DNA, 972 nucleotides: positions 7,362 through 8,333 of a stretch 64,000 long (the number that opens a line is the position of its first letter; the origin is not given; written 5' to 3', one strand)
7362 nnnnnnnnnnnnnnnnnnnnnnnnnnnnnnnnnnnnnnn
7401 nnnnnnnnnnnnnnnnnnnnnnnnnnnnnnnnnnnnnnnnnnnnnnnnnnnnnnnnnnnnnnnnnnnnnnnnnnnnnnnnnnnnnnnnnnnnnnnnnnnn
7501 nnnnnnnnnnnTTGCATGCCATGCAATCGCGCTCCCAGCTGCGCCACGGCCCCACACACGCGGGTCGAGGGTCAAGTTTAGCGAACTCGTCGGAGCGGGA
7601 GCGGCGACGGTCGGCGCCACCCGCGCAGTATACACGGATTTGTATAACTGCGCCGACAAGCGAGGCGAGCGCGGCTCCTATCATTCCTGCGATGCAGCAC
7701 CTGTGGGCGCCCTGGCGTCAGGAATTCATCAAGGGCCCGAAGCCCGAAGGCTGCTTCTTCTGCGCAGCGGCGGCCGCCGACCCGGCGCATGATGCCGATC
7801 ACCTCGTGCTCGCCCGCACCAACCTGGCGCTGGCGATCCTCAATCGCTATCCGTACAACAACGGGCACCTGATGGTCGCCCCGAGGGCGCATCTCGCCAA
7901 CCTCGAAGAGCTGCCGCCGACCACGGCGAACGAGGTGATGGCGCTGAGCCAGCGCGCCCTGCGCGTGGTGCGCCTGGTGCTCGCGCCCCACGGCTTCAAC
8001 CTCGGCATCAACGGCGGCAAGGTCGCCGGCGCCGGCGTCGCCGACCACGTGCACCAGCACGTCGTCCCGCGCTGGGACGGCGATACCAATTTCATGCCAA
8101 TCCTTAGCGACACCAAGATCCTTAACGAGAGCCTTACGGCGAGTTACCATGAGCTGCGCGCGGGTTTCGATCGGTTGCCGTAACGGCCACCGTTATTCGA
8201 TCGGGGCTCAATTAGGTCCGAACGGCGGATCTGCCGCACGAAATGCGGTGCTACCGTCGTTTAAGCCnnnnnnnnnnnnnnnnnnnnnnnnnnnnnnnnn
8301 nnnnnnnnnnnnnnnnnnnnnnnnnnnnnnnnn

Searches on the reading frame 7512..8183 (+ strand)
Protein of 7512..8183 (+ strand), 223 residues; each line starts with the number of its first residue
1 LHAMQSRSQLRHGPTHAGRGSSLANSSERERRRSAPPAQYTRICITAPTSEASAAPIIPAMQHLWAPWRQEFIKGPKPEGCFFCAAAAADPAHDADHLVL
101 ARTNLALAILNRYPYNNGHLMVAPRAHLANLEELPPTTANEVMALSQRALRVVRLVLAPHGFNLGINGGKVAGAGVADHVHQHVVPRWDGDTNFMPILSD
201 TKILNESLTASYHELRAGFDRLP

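Call 72: search_protein_families(library=pfam, proteins=[window:7512-8183:+], max_evalue=0.00001)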
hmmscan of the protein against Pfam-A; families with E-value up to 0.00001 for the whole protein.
window:7512-8183:+ (223 aa): 1 family
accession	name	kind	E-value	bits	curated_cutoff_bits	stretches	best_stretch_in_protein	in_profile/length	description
PF01230.28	HIT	-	5.3e-15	56.3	21.5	1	96-187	5-95/98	HIT domain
